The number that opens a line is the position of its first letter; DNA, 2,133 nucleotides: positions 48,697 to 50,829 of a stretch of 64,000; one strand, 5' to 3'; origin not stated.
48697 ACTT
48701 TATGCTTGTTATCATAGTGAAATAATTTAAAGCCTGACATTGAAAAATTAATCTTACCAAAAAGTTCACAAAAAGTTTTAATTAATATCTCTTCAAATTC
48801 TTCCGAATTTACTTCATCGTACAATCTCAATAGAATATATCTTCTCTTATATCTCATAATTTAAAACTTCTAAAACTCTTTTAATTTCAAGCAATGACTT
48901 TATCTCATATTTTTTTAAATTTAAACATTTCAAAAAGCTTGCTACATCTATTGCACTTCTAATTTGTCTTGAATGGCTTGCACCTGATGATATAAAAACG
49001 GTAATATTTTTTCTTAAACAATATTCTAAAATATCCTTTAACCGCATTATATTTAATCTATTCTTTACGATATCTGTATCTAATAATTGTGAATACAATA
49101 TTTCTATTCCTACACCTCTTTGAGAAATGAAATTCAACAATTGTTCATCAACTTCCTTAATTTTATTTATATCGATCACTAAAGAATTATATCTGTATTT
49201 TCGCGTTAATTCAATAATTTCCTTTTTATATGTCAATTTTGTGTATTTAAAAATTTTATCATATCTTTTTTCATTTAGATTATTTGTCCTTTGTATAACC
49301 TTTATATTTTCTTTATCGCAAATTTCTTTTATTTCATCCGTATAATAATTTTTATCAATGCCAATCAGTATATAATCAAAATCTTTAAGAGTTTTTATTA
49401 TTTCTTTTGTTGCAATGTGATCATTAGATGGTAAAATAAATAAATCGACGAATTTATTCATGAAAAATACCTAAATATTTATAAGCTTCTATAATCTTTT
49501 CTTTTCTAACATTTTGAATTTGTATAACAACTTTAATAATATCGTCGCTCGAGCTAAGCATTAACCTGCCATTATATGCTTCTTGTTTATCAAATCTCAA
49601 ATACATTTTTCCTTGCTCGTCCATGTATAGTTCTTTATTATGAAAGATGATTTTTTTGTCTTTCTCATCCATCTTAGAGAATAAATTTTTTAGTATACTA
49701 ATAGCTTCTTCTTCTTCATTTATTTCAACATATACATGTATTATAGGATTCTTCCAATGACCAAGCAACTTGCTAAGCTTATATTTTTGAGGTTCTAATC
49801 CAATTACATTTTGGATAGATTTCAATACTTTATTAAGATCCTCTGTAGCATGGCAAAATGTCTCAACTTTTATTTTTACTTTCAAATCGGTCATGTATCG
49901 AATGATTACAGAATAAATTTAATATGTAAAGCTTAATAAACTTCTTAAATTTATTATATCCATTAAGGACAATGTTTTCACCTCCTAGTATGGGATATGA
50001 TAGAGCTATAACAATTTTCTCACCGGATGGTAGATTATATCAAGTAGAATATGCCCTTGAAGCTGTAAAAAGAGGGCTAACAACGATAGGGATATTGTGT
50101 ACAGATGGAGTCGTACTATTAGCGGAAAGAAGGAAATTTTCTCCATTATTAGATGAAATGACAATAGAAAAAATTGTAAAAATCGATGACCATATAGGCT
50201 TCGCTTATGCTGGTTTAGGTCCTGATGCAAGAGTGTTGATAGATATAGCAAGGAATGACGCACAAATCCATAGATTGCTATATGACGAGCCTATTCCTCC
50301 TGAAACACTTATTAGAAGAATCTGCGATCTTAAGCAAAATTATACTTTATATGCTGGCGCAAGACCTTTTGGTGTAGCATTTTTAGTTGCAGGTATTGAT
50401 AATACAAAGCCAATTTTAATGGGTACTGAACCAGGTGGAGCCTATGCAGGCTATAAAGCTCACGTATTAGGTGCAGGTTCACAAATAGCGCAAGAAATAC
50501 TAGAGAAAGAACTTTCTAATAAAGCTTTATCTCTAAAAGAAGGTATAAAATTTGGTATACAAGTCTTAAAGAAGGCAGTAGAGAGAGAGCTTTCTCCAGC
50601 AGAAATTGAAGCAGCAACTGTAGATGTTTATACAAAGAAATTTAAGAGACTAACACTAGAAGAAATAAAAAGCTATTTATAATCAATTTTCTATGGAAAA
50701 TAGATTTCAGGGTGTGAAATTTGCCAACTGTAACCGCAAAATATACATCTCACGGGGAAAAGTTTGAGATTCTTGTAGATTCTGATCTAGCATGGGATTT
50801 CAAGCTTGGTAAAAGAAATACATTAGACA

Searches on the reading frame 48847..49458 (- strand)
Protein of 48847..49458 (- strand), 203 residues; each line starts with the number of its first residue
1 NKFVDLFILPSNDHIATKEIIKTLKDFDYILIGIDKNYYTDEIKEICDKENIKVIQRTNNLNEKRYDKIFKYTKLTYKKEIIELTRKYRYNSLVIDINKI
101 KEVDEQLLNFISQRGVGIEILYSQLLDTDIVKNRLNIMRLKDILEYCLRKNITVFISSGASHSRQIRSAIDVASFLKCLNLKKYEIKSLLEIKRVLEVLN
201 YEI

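Call 51: search_protein_families(library=pfam, proteins=[window:48847-49458:-], max_evalue=0.001)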
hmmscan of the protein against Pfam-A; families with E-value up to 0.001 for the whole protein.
window:48847-49458:- (203 aa): 1 family
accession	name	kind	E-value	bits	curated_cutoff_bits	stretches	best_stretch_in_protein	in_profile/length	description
PF01876.22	RNase_P_p30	-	1.2e-10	41.7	35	1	107-189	130-210/214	RNase P subunit p30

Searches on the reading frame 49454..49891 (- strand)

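Call 51: search_protein_families(library=pfam, proteins=[window:49454-49891:-], max_evalue=0.001)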
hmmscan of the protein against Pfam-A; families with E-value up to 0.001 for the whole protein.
window:49454-49891:- (145 aa): 1 family
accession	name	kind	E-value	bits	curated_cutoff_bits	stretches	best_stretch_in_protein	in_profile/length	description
PF01877.22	RNA_binding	-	1.8e-31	109.4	26.9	1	6-124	1-119/120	RNA binding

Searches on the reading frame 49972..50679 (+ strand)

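Call 51: search_protein_families(library=pfam, proteins=[window:49972-50679:+], max_evalue=0.001)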
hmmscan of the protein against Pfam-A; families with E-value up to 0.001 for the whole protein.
window:49972-50679:+ (236 aa): 2 families
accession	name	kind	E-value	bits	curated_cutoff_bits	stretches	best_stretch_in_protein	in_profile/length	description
PF00227.31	Proteasome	-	2.3e-52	177.8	22.4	1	32-217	1-189/189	Proteasome subunit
PF10584.14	Proteasome_A_N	-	9.5e-15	54.4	27.7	1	9-31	1-23/23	Proteasome subunit A N-terminal signature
